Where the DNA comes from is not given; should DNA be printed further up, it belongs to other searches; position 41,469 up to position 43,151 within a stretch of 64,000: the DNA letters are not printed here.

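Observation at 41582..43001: MerR DNA-binding domain fused in one polypeptide to an aldo/keto reductase, behind a classic MerR promoter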

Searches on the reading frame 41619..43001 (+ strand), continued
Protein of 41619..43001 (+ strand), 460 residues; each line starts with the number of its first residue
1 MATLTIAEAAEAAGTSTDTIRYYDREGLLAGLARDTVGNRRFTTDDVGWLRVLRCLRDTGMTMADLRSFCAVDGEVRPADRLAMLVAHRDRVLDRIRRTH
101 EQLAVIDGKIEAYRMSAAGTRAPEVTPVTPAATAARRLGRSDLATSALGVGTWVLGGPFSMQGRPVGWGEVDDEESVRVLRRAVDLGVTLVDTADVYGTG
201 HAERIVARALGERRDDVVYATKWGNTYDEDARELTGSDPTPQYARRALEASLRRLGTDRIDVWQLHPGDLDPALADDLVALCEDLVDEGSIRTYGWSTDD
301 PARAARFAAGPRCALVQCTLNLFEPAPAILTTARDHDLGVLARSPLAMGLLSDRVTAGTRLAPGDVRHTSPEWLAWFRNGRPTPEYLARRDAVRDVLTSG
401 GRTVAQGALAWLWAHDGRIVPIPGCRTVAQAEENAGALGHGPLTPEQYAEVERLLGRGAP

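Call 7: search_solved_structures(query=window:41619-42998:+, max_evalue=0.001, show_alignments=2)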
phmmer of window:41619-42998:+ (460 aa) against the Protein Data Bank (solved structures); distinct sequences matched with E-value up to 0.001: 75 (the best 60 are shown).
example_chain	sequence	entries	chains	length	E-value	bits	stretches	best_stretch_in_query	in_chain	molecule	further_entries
3n2t_A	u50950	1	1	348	4.8e-34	121.1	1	137-460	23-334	Putative oxidoreductase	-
1ynp_A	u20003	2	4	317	2.7e-30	108.7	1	136-355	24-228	oxidoreductase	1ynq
1pz1_A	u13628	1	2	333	8.2e-28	100.6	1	142-437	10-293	General stress protein 69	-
4xk2_A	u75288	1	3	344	3.1e-25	92.1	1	136-452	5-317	Aldo/keto reductase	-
9wk1_D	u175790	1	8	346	1.2e-23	86.8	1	167-436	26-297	DON 3-epimerase chain D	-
8hnq_A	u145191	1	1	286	2e-23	86.1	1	142-354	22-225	NADPH-dependent aldo/keto reductase AKR13B2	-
3uyi_A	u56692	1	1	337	2e-22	82.8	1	138-451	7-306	Perakine reductase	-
1pyf_A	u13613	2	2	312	2.6e-22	82.4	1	137-436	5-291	IolS protein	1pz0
3v0u_A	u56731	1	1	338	7e-22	81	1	138-451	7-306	Perakine reductase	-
3v0s_A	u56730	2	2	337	7.2e-22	81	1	138-451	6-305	Perakine reductase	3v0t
8xr2_A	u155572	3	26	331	8.5e-22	80.7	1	171-433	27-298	Aldo/keto reductase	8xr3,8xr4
8jwk_A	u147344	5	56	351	9e-22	80.6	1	171-433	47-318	Aldo/keto reductase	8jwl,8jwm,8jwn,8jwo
5d8c_A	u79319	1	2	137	1.2e-20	76.9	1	3-118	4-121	MerR family regulator protein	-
5d90_B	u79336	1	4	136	1.3e-20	76.8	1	3-118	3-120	MerR family regulator protein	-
5e01_A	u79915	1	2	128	1.7e-20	76.4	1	3-117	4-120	Uncharacterized HTH-type transcriptional regulator HI_0186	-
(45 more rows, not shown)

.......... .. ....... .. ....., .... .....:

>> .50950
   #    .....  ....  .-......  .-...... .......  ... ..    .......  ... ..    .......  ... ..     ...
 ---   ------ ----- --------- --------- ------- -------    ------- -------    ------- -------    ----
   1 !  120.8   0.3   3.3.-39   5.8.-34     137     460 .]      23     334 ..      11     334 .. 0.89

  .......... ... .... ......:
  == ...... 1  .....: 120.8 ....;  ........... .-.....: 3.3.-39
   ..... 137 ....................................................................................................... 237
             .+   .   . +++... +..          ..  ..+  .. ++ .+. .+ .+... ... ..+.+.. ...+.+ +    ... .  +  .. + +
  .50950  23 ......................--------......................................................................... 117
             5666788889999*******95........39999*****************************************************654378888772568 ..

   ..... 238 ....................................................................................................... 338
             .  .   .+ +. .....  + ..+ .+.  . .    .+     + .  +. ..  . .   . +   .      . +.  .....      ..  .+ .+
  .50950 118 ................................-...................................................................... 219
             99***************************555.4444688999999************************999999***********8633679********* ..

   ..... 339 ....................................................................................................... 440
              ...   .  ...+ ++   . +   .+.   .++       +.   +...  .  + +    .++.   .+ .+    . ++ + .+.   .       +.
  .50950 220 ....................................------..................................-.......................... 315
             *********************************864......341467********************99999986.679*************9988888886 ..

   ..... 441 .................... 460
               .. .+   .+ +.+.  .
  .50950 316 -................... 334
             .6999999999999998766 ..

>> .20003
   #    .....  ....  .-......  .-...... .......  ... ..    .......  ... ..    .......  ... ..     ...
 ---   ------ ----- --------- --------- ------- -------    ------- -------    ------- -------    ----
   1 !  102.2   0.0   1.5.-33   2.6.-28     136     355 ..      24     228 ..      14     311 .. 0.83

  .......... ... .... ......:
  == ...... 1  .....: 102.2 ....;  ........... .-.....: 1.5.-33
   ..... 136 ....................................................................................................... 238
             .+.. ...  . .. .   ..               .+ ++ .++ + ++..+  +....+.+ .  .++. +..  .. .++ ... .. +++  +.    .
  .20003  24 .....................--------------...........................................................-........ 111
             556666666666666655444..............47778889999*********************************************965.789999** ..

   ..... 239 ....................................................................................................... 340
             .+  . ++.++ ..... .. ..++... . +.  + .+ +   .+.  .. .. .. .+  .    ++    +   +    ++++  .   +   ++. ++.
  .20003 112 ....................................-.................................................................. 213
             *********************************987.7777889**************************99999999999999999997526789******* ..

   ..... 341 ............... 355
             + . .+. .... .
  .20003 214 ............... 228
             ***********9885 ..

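Call 8: find_encoding_contigs(protein=P0002, flank=6000, max_places=3)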
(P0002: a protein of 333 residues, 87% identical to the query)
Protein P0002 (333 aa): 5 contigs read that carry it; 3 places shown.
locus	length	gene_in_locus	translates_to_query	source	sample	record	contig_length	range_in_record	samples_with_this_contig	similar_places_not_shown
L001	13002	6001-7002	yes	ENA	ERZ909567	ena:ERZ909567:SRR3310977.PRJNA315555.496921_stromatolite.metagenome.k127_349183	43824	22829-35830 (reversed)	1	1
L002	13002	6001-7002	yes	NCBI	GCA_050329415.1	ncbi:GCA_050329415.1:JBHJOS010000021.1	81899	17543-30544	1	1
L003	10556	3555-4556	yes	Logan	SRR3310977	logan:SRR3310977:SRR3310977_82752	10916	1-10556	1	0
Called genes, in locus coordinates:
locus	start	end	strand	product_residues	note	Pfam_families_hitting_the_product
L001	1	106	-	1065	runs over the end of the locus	PF00246:Peptidase_M14, PF20773:InhA-like_MAM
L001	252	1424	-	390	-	PF01554:MatE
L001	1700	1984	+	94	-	PF19891:DUF6364 (weak)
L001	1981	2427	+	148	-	PF01850:PIN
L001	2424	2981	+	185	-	PF05685:Uma2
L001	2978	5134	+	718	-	PF00270:DEAD, PF04851:ResIII, PF00271:Helicase_C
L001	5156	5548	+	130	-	PF18029:Glyoxalase_6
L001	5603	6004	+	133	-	PF00376:MerR, PF13411:MerR_1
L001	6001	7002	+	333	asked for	PF00248:Aldo_ket_red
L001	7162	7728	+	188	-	PF07681:DoxX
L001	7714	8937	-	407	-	PF00672:HAMP, PF00512:HisKA, PF02518:HATPase_c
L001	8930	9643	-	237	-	PF00072:Response_reg, PF00486:Trans_reg_C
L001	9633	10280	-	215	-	PF03713:DUF305, PF13628:DUF4142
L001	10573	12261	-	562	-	PF01019:G_glu_transpept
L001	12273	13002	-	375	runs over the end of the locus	PF07786:HGSNAT_cat (faint), PF01757:Acyl_transf_3, PF04235:DUF418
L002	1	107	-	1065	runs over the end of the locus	PF00246:Peptidase_M14, PF20773:InhA-like_MAM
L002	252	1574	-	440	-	PF01554:MatE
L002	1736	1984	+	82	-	PF19891:DUF6364 (weak)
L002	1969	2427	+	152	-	PF01850:PIN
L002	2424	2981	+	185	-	PF05685:Uma2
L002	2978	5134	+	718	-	PF00270:DEAD, PF04851:ResIII, PF00271:Helicase_C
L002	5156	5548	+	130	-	PF18029:Glyoxalase_6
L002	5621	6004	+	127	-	PF13411:MerR_1, PF00376:MerR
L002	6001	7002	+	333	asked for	PF00248:Aldo_ket_red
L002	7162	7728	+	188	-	PF07681:DoxX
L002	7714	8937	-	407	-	PF00672:HAMP, PF00512:HisKA, PF02518:HATPase_c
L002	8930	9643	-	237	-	PF00072:Response_reg, PF00486:Trans_reg_C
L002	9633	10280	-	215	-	PF03713:DUF305, PF13628:DUF4142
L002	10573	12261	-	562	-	PF01019:G_glu_transpept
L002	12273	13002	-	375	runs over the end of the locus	PF07786:HGSNAT_cat (faint), PF01757:Acyl_transf_3, PF04235:DUF418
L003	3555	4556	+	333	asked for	PF00248:Aldo_ket_red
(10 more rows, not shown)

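Call 9: find_encoding_contigs(protein=P0001, flank=6000, max_places=3)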
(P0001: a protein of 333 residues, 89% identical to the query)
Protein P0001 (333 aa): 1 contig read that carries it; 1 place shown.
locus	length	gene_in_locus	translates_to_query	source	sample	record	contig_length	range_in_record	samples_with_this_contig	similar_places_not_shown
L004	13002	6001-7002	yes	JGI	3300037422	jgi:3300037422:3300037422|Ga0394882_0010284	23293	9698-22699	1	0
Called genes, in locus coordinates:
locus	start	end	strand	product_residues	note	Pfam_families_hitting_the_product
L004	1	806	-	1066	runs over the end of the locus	PF00246:Peptidase_M14, PF20773:InhA-like_MAM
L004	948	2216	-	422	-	PF01554:MatE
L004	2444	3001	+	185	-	PF05685:Uma2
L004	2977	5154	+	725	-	PF00270:DEAD, PF04851:ResIII, PF00271:Helicase_C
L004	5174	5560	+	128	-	PF18029:Glyoxalase_6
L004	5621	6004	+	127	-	PF13411:MerR_1, PF00376:MerR, PF09278:MerR-DNA-bind (weak)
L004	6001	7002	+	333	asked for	PF00248:Aldo_ket_red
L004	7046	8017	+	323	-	PF00296:Bac_luciferase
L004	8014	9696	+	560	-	PF00128:Alpha-amylase, PF16657:Malt_amylase_C (weak), PF22157:SupH-like_C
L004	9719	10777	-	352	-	PF00672:HAMP, PF00512:HisKA, PF13581:HATPase_c_2, PF02518:HATPase_c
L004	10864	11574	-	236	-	PF00072:Response_reg, PF00486:Trans_reg_C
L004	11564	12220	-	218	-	PF03713:DUF305, PF13628:DUF4142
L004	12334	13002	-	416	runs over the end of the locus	PF01019:G_glu_transpept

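Call 12: list_cluster_members(proteins=[window:41619-42998:+, window:41143-41532:+, window:38420-38974:+, window:42000-42998:+])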
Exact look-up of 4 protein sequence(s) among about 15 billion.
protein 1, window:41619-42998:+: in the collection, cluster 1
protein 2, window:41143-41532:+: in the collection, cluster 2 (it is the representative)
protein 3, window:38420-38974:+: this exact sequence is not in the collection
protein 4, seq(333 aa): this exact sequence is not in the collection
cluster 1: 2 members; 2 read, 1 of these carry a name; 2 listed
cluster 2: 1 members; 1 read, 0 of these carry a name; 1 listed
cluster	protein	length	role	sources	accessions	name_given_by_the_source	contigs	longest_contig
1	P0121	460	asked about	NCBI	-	-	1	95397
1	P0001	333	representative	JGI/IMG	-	aryl-alcohol dehydrogenase-like predicted oxidoreductase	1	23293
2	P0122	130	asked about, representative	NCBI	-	-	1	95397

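Call 15: find_encoding_contigs(protein=P0012, flank=3000, max_places=4)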
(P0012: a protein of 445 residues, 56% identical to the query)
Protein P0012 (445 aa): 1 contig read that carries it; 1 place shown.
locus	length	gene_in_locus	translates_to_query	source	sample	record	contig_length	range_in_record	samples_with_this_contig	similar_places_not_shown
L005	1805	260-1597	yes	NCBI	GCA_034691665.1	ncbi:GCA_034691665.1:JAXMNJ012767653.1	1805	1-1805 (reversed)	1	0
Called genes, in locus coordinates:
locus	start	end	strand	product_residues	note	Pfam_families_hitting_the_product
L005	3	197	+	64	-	?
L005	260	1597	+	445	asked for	PF00376:MerR, PF13411:MerR_1, PF00248:Aldo_ket_red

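Call 16: find_encoding_contigs(protein=P0032, flank=3000, max_places=4)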
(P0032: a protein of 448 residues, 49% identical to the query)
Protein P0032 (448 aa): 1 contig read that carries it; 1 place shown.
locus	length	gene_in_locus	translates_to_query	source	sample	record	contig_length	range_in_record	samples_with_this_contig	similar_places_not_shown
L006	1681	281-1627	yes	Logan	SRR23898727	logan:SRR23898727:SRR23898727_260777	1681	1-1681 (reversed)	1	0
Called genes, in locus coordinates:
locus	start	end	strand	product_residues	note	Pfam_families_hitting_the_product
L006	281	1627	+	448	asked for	PF00376:MerR, PF13411:MerR_1, PF00248:Aldo_ket_red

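Call 19: find_related_loci(query=window:41619-42998:+, collection=genome_contigs, flank=3000)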
Query window:41619-42998:+ (460 aa) in genome_contigs; peptide patterns used: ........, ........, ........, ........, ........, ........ (x = any residue, [..] = any of these).
212 stretches matched a pattern; 148 encode a relative of the query (tblastn E <= 1e-3); the best 80 are kept; 80 distinct loci.
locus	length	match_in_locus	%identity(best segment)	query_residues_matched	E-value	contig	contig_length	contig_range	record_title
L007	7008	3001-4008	58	116-459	3e-122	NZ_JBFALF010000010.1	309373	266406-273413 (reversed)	Nonomuraea sp. NPDC050202 NPDC050202_48_A11.ctg-0010, whole genome shotgun sequence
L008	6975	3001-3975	63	136-458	4e-122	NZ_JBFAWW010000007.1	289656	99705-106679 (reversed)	Streptomyces sp. NPDC052036 NPDC052036_24_H12.ctg-0007, whole genome shotgun sequence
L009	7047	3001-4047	57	105-455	2e-120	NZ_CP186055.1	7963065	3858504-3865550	Plantactinospora sp. WMMC1484 chromosome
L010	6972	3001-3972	60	136-458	5e-120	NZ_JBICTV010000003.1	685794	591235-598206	Dactylosporangium sp. NPDC048998 NPDC048998_81_H7.ctg-0003, whole genome shotgun sequence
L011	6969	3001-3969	60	136-457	7e-120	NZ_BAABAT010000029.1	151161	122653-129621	Dactylosporangium darangshiense strain JCM 17441 sequence029, whole genome shotgun sequence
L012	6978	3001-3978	60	136-460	1e-119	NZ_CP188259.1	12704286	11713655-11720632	Dactylosporangium sp. McL0621 chromosome, complete genome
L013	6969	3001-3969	60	136-457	3e-119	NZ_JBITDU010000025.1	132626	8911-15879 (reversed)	Dactylosporangium sp. NPDC051541 NPDC051541_128_E12.ctg-0025, whole genome shotgun sequence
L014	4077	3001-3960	60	136-455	3e-118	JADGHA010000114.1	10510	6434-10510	MAG: Micromonosporaceae bacterium isolate HOG30 NODE_4357_length_10510_cov_16.387187, whole genome shotgun sequence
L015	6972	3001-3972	59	136-458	4e-117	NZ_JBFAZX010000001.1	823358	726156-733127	Dactylosporangium sp. NPDC051484 NPDC051484_16_G10.ctg-0001, whole genome shotgun sequence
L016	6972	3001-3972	59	136-458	1e-115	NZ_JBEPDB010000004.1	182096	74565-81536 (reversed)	Dactylosporangium sp. NPDC000555 NPDC000555_6_A12.ctg-0004, whole genome shotgun sequence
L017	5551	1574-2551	55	136-460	2e-115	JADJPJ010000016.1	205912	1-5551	MAG: Candidatus Flexifilum affinis isolate Fred_BATAC.421 tig00012619-10-2041950, whole genome shotgun sequence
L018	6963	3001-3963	59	136-455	6e-115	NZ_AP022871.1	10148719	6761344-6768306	Phytohabitans suffuscus strain NBRC 105367 chromosome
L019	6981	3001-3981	60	133-457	5e-115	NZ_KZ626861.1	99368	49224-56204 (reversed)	Streptomyces populi strain A249 Scaffold22, whole genome shotgun sequence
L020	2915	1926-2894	54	136-457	2e-118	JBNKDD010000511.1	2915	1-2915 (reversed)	MAG: Anaerolineae bacterium isolate F1.bin.9.permissive NODE_511_length_2915_cov_3.630726, whole genome shotgun sequence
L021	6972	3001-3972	61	136-457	2e-114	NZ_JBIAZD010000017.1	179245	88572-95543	Streptomyces sp. NPDC000348 NPDC000348_X3_X1.ctg-0017, whole genome shotgun sequence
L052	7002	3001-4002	51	125-457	4e-108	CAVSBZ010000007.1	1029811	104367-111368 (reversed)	MAG: uncultured Chloroflexia bacterium isolate MFD02979.bin.1.145 genome assembly, contig: contig_67307, whole genome sh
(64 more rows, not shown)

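Call 38: find_encoding_contigs(protein=window:41619-43001:+, flank=1000, max_places=5)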
Protein window:41619-43001:+ (460 aa): no gene with exactly this product is on record in the collection.

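Call 41: find_encoding_contigs(protein=P0003, flank=2500, max_places=2)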
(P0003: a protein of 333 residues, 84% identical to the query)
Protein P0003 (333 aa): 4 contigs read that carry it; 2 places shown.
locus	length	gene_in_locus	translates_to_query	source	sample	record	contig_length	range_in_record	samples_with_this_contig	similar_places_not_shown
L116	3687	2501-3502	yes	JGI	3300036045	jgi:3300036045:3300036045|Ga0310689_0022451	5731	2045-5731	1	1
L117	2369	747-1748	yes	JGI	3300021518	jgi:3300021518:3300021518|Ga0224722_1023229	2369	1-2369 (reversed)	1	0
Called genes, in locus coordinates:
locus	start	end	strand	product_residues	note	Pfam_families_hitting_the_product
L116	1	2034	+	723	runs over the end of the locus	PF00270:DEAD, PF04851:ResIII (weak), PF00271:Helicase_C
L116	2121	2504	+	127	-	PF13411:MerR_1, PF00376:MerR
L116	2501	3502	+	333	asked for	PF00248:Aldo_ket_red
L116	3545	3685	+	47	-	?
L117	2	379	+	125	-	?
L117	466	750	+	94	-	PF00376:MerR, PF13411:MerR_1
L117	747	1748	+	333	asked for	PF00248:Aldo_ket_red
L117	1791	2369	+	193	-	?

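Call 42: find_encoding_contigs(protein=P0006, flank=2500, max_places=2)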
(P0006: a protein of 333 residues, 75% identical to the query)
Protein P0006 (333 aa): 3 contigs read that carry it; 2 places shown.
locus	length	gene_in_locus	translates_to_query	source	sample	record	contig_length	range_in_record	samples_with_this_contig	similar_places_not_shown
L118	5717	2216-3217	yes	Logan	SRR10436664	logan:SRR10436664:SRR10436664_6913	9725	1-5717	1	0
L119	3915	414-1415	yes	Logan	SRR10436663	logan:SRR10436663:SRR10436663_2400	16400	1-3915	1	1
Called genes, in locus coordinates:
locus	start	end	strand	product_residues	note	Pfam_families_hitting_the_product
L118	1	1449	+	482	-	?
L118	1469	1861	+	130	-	PF18029:Glyoxalase_6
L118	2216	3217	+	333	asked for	PF00248:Aldo_ket_red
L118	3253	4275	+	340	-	PF00296:Bac_luciferase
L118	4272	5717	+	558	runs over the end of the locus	PF00128:Alpha-amylase, PF22157:SupH-like_C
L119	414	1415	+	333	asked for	PF00248:Aldo_ket_red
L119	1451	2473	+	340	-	PF00296:Bac_luciferase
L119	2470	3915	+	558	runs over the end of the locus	PF00128:Alpha-amylase, PF22157:SupH-like_C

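Call 43: find_encoding_contigs(protein=P0014, flank=2500, max_places=2)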
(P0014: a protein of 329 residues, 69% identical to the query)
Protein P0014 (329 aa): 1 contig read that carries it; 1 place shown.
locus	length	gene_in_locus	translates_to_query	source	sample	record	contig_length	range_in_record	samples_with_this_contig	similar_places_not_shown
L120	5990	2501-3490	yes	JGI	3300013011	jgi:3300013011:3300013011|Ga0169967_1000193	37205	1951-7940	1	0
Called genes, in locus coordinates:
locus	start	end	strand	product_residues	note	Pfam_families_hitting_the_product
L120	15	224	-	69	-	-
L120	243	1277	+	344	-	PF12146:Hydrolase_4, PF00561:Abhydrolase_1, PF12697:Abhydrolase_6, PF03096:Ndr (weak)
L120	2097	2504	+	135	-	PF00376:MerR, PF13411:MerR_1, PF09278:MerR-DNA-bind (weak)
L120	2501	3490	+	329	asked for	PF00248:Aldo_ket_red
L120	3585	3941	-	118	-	PF02452:PemK_toxin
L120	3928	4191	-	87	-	-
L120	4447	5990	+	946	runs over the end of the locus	PF01751:Toprim, PF01131:Topoisom_bac, PF13368:Toprim_C_rpt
